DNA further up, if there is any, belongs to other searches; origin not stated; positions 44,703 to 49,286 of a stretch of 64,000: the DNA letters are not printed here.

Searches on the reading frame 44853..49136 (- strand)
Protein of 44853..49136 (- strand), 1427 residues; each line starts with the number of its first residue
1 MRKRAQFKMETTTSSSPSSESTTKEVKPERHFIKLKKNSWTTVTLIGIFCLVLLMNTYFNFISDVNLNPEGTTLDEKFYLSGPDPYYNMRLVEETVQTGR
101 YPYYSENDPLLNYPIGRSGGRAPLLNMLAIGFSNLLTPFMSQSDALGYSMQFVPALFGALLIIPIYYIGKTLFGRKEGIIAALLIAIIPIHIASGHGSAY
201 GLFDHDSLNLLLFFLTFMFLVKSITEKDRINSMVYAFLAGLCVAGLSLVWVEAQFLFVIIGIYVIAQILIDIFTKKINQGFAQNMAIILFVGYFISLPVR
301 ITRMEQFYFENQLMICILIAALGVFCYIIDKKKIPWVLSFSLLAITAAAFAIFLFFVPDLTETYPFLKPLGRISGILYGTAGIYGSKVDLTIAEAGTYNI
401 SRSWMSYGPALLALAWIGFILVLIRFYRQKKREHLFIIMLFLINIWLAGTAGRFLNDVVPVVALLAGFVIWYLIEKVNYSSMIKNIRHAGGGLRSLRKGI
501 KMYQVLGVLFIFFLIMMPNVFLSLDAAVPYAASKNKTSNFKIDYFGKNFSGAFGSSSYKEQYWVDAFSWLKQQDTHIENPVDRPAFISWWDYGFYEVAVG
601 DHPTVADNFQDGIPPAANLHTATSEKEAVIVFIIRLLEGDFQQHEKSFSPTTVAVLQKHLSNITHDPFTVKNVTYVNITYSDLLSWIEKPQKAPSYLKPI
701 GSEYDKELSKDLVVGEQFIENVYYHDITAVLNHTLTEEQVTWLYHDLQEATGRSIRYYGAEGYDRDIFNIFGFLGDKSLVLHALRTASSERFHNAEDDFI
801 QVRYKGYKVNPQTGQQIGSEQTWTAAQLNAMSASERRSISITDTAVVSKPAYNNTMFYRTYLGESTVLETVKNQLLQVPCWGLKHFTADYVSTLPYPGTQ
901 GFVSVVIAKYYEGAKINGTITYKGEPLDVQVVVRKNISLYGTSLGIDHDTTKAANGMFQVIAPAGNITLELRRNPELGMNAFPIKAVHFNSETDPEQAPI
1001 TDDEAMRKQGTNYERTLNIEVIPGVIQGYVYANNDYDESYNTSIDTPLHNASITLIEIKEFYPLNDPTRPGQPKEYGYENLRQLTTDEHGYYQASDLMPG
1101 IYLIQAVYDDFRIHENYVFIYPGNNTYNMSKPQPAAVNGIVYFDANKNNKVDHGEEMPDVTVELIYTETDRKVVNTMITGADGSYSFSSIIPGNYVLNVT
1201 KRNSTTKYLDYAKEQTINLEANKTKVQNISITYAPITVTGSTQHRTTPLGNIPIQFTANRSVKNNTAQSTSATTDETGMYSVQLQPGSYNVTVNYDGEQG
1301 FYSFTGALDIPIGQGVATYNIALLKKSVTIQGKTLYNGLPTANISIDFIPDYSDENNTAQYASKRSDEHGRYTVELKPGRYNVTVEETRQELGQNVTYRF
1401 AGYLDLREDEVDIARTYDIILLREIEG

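Call 108: search_protein_families(library=pfam, proteins=[window:44853-49136:-], max_evalue=0.01)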
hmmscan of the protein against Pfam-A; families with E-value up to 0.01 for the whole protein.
window:44853-49136:- (1427 aa): 15 families
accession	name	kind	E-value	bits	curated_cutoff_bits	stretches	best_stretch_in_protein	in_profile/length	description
PF02516.20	STT3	-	2.2e-27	97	24.5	1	77-518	26-399/405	Oligosaccharyl transferase STT3, N-terminal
PF13620.12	CarboxypepD_reg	-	7.1e-22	78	32.3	2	1153-1230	10-80/82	Carboxypeptidase regulatory-like domain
PF17210.9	SdrD_B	-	2.8e-16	60.1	29.7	1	1139-1227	5-93/112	SdrD B-like domain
PF17802.7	SpaA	-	1.4e-10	41.6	23.1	1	1149-1224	6-81/91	Prealbumin-like fold domain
PF10670.15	DUF4198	-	7.5e-10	39.7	34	1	1320-1386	139-206/209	Domain of unknown function (DUF4198)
PF23194.1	NOMO_5th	-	5.9e-08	33.4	27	0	1260-1296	21-59/89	NOMO fifth transthyretin-like domain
PF20598.4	DUF6795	-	1e-07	32.7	27.4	0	1330-1379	1-48/103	Domain of unknown function (DUF6795)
PF13231.12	PMT_2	-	1e-06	29.5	26.1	1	148-290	22-154/160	Dolichyl-phosphate-mannose-protein mannosyltransferase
PF08400.16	phage_tail_N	-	5.2e-05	23.7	26.6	0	1246-1299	14-68/134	Prophage tail fibre N-terminal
PF02369.22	Big_1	-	0.00015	22.2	34.9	0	1245-1298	29-83/93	Bacterial Ig-like domain (group 1)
PF24421.1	Ig_J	-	0.00041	20.9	29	0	1163-1206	46-89/104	Tip attachment protein J, Ig-like domain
PF22627.1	AglB_core-like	-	0.00079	20.2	27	1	579-628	40-92/111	AglB core domain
PF13715.12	CarbopepD_reg_2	-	0.0014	19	32.2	0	1175-1222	26-75/88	CarboxypepD_reg-like domain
PF00775.27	Dioxygenase_C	-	0.0035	17.2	27.3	0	1173-1198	74-99/182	Dioxygenase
PF01190.23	Pollen_Ole_e_1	-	0.0045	17.7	23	0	1244-1286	19-63/99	Pollen protein Ole e 1 like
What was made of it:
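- Checked: The only other copy (47296) lies inside an STT3/AglB glycosyltransferase gene (call 108).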
